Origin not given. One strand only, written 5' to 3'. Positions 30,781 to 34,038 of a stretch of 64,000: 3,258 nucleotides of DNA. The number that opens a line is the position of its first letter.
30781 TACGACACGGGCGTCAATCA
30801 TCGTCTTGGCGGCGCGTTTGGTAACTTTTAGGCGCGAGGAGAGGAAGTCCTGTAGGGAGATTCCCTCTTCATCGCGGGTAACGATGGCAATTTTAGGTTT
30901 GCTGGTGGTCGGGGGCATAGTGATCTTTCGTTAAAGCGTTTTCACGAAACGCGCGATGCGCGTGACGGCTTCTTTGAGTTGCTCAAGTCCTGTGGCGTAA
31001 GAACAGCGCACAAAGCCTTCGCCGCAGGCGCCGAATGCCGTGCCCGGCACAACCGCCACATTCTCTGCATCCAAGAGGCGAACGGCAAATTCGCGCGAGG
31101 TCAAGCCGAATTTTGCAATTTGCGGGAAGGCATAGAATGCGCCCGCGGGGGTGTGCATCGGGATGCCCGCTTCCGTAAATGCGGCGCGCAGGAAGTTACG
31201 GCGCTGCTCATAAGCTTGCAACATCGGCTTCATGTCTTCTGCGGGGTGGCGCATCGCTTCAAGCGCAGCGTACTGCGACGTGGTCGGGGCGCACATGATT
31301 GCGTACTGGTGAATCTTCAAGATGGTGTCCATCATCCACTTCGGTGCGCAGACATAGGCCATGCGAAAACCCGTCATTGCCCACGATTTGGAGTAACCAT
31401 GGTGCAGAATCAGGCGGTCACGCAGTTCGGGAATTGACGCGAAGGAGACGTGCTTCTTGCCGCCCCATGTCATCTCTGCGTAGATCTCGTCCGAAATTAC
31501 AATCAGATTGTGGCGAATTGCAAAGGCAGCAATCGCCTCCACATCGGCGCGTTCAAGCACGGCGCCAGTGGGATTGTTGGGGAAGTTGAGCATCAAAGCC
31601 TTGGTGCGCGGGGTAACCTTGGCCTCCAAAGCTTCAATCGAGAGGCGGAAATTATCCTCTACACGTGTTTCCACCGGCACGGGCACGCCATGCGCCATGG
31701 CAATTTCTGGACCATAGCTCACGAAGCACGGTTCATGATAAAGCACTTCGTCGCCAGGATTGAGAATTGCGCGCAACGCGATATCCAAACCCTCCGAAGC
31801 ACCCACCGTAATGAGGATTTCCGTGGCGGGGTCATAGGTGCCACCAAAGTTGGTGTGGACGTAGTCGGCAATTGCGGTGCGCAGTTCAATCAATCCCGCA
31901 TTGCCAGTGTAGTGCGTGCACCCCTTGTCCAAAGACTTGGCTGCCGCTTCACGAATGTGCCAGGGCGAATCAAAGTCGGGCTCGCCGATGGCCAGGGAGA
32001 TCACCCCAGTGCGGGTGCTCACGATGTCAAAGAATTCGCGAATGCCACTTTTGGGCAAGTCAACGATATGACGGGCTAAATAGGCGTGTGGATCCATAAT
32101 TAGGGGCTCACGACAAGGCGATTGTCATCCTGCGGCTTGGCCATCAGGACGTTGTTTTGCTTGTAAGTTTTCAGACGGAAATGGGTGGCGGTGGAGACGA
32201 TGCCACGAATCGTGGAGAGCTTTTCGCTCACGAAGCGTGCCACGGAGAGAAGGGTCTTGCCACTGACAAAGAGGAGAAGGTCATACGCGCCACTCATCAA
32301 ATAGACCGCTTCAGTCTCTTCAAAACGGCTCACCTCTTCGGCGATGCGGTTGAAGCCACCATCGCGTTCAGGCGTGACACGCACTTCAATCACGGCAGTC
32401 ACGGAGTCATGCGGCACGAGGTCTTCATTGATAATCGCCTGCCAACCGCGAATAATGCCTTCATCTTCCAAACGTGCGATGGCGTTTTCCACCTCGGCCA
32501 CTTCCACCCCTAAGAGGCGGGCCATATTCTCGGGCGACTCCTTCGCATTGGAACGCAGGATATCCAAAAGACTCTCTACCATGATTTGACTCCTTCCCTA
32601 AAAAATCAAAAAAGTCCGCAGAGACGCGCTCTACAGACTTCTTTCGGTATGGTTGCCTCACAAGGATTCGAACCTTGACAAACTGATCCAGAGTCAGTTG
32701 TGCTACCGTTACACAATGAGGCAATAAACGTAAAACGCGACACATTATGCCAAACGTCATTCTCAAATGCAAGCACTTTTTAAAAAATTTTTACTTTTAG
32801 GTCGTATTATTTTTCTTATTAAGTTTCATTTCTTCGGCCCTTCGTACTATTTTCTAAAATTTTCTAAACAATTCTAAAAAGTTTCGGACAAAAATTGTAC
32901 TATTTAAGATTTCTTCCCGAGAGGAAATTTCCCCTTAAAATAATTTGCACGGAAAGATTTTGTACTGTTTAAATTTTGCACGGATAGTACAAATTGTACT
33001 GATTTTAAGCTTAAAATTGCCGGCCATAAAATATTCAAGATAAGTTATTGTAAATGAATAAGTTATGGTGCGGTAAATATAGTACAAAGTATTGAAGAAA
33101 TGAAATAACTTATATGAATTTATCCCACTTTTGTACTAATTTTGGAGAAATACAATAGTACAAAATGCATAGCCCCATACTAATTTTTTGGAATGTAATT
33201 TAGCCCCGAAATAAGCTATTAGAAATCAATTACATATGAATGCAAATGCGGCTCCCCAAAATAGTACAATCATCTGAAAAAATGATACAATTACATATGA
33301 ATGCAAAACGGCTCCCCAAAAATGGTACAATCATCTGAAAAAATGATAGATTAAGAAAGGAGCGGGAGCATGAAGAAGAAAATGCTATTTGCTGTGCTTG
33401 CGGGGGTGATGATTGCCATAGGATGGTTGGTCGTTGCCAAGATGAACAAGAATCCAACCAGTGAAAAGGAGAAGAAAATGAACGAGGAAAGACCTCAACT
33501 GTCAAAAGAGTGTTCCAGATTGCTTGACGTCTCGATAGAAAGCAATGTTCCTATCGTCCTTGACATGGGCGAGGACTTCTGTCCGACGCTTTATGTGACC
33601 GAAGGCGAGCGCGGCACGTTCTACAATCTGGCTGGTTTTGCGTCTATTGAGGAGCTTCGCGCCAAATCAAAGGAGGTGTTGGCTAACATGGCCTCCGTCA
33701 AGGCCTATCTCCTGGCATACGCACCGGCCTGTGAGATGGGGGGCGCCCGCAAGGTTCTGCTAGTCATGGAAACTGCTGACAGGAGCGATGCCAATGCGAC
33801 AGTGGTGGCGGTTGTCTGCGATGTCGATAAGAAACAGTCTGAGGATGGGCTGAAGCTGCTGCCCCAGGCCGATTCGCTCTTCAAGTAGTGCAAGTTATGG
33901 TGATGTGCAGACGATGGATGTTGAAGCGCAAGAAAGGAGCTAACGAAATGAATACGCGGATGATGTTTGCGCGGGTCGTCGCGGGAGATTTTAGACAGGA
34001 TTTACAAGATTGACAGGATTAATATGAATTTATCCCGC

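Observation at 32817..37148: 4.3-kb composite insertion with perfect 12-bp inverted termini and a 7-bp target-site-like duplication, next to tRNA-Gln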

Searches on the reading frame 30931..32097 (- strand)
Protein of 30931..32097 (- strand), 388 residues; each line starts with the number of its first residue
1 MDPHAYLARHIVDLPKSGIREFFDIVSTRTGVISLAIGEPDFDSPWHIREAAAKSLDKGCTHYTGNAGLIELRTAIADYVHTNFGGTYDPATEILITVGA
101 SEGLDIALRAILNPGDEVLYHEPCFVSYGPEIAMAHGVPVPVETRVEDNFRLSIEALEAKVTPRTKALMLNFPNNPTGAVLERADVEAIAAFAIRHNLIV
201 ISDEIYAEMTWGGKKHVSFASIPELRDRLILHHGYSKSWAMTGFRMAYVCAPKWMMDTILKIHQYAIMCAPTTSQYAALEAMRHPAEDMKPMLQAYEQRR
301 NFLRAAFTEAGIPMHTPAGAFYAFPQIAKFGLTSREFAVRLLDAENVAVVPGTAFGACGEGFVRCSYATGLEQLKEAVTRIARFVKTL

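Call 69: find_encoding_contigs(protein=window:30931-32097:-, flank=10000, max_places=10)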
Protein window:30931-32097:- (388 aa): 12 contigs read that carry it; 10 places shown.
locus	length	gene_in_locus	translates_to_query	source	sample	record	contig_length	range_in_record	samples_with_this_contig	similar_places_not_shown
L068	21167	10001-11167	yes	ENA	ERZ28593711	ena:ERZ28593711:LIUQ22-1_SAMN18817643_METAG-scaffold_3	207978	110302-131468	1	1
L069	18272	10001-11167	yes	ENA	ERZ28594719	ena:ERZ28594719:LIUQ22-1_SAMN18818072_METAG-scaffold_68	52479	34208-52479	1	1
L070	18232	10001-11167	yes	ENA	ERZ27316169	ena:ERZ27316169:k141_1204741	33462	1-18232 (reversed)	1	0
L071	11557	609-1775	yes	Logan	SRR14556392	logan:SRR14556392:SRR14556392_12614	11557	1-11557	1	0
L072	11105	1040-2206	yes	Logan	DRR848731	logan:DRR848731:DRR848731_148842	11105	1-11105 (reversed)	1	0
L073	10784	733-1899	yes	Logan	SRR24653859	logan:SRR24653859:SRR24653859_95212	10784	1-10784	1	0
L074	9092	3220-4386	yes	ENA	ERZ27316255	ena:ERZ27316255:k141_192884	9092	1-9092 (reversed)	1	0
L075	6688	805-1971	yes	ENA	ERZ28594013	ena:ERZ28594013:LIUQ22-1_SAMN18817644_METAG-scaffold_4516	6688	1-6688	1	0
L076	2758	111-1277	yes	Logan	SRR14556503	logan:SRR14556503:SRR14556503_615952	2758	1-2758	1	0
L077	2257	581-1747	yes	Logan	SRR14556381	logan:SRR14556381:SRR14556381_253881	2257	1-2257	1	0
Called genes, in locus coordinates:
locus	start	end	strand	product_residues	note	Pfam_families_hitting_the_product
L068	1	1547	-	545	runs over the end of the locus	-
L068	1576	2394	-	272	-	-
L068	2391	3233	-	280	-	PF04389:Peptidase_M28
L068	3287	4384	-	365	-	PF02195:ParB_N, PF17762:HTH_ParB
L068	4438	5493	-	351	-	PF01118:Semialdhyde_dh, PF02774:Semialdhyde_dhC, PF22698:Semialdhyde_dhC_1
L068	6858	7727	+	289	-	PF01209:Ubie_methyltran, PF05175:MTS (weak), PF13489:Methyltransf_23, PF13847:Methyltransf_31, PF08241:Methyltransf_11, PF08242:Methyltransf_12, PF13649:Methyltransf_25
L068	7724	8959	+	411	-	PF04055:Radical_SAM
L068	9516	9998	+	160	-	PF01037:AsnC_trans_reg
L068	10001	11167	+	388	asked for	PF00155:Aminotran_1_2, PF01041:DegT_DnrJ_EryC1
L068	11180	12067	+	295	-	PF00849:PseudoU_synth_2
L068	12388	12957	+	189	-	-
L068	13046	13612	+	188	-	PF08207:EFP_N (weak), PF01132:EFP, PF09285:Elong-fact-P_C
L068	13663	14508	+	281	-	PF01656:CbiA, PF02374:ArsA_ATPase (faint), PF10609:ParA, PF13614:AAA_31 (weak)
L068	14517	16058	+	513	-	-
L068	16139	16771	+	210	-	PF01618:MotA_ExbB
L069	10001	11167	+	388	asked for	PF00155:Aminotran_1_2, PF01041:DegT_DnrJ_EryC1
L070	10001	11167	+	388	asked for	PF00155:Aminotran_1_2, PF01041:DegT_DnrJ_EryC1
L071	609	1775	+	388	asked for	PF00155:Aminotran_1_2, PF01041:DegT_DnrJ_EryC1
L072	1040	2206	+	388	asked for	PF00155:Aminotran_1_2, PF01041:DegT_DnrJ_EryC1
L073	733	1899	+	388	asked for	PF00155:Aminotran_1_2, PF01041:DegT_DnrJ_EryC1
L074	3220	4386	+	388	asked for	PF00155:Aminotran_1_2, PF01041:DegT_DnrJ_EryC1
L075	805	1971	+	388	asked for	PF00155:Aminotran_1_2, PF01041:DegT_DnrJ_EryC1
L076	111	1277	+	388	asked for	PF00155:Aminotran_1_2, PF01041:DegT_DnrJ_EryC1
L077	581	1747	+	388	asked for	PF00155:Aminotran_1_2, PF01041:DegT_DnrJ_EryC1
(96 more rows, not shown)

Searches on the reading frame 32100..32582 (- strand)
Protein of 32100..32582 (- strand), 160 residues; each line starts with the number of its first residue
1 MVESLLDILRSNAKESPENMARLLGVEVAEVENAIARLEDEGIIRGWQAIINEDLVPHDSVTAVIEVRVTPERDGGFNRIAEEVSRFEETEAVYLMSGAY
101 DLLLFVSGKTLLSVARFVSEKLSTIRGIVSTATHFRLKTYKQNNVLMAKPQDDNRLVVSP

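Call 10: search_protein_families(library=pfam, proteins=[window:32100-32582:-], max_evalue=0.01)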
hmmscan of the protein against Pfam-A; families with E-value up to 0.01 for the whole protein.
window:32100-32582:- (160 aa): 7 families
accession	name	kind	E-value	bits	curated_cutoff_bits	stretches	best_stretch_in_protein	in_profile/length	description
PF01037.27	AsnC_trans_reg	-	2.9e-13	49.9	25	1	65-139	1-73/73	Lrp/AsnC ligand binding domain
PF14394.12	DUF4423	-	0.00023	21.5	30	1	12-45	34-67/165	Domain of unknown function (DUF4423)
PF13412.12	HTH_24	-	0.00059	19.8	21.9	1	5-45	8-48/48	Winged helix-turn-helix DNA-binding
PF25212.1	HVO_A0114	-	0.0031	17.7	27.6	1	5-45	27-67/84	HVO_A0114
PF13404.12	HTH_AsnC-type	-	0.0042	17.3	27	1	5-39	8-42/42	AsnC-type helix-turn-helix domain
PF02002.24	TFIIE_alpha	-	0.0086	16.4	22.9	0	5-44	18-57/105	TFIIE alpha subunit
PF24438.1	IML1_N_fung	-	0.0088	17.1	27.7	0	48-79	14-45/103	IML1, N-terminal, fungi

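Call 12: find_encoding_contigs(protein=window:32100-32582:-, flank=10000, max_places=10)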
Protein window:32100-32582:- (160 aa): 1 contig read that carries it; 1 place shown.
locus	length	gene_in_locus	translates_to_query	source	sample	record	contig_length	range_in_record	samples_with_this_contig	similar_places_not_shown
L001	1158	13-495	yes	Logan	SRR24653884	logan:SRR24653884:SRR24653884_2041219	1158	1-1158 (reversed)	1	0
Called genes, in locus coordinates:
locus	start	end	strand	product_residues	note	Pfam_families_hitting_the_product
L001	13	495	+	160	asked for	PF01037:AsnC_trans_reg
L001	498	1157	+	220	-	?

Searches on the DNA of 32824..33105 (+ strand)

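Call 82: search_dna_similar(query=window:32824-33105:+, collection=plasmids, mode=distant, max_rows=5)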
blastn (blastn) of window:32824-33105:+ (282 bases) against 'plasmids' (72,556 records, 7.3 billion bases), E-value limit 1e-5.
No match.

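Call 83: search_dna_similar(query=window:32824-33105:+, collection=phages, mode=distant, max_rows=5)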
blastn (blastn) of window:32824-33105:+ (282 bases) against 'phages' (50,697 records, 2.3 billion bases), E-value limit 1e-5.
No match.
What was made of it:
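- Tried and rejected: BLAST of R1 against plasmids and phages gave no match (calls 82, 83).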

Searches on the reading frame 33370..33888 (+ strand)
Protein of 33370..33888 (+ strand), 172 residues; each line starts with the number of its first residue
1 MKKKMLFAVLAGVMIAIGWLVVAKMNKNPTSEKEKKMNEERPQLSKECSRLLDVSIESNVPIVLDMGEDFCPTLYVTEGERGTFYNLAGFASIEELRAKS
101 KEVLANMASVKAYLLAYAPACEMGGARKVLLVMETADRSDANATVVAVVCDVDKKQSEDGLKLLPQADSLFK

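Call 10: search_protein_families(library=pfam, proteins=[window:33370-33888:+], max_evalue=0.01)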
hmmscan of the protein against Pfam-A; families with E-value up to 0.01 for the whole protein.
window:33370-33888:+ (172 aa): 0 families

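Call 11: search_protein_families(library=ncbifam, proteins=[window:33370-33888:+], max_evalue=0.01)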
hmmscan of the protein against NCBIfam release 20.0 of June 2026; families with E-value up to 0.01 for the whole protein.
window:33370-33888:+ (172 aa): 0 families
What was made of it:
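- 33370..33888 (+): 172-aa exported or membrane-anchored protein gene (cargo module 1). No Pfam or NCBIfam hit (calls 10, 11).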

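Call 74: find_homologous_proteins(query=window:33370-33885:+, max_evalue=0.001)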
Query window:33370-33885:+ (172 aa): 10 proteins with E <= 0.001 among 70 candidates.
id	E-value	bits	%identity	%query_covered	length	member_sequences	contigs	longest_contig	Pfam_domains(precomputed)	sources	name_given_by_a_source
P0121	1.9e-102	358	98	100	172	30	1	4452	-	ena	-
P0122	5.2e-97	340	92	100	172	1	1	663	-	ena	-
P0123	1.9e-94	332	91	100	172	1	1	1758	-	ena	-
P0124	2.7e-89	315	86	100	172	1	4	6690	-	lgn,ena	-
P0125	3.9e-87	308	84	100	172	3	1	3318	-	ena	-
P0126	1.9e-85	302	85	98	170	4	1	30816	-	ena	-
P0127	1.3e-79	283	78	99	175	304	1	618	-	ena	-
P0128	1.3e-52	196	88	62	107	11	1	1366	-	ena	-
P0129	2.1e-43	166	74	63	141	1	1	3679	-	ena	-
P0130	1.1e-35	141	69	63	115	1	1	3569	-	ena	-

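Call 77: find_encoding_contigs(protein=P0126, flank=5000, max_places=3)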
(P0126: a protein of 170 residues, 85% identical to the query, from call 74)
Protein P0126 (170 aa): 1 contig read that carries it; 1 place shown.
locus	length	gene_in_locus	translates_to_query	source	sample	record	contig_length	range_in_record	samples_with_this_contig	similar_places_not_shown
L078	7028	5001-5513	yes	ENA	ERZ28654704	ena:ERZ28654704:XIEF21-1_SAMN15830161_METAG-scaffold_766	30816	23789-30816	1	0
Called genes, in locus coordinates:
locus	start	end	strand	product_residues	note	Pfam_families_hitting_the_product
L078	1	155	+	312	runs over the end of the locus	PF00586:AIRS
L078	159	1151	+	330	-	PF01073:3Beta_HSD, PF01370:Epimerase, PF04321:RmlD_sub_bind, PF05368:NmrA, PF13460:NAD_binding_10, PF16363:GDP_Man_Dehyd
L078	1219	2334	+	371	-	-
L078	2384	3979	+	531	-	PF12158:DUF3592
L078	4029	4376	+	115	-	-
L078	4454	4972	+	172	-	-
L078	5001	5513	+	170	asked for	-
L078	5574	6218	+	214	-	-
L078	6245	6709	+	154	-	PF20475:DUF6717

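Call 78: find_encoding_contigs(protein=P0124, flank=5000, max_places=4)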
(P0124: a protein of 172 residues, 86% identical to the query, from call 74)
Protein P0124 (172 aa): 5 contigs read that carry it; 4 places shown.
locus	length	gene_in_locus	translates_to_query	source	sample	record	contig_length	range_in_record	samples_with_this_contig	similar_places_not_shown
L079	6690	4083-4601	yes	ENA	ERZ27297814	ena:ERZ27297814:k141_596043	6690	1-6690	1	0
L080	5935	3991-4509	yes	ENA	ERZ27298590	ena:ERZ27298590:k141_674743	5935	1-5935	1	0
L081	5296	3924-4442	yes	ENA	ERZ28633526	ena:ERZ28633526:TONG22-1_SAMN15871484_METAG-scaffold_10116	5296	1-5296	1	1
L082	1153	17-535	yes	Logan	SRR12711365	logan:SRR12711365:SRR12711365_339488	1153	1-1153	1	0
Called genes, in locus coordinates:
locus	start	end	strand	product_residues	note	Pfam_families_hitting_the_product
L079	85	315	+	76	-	-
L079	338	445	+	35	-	-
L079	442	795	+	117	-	-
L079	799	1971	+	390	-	-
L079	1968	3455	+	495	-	-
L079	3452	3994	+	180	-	-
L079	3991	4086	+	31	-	-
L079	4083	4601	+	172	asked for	-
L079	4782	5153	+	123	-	-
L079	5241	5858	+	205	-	-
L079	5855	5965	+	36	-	-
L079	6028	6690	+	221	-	?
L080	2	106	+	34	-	?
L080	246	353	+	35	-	-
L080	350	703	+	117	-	-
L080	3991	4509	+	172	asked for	-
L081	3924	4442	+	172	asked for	-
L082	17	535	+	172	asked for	-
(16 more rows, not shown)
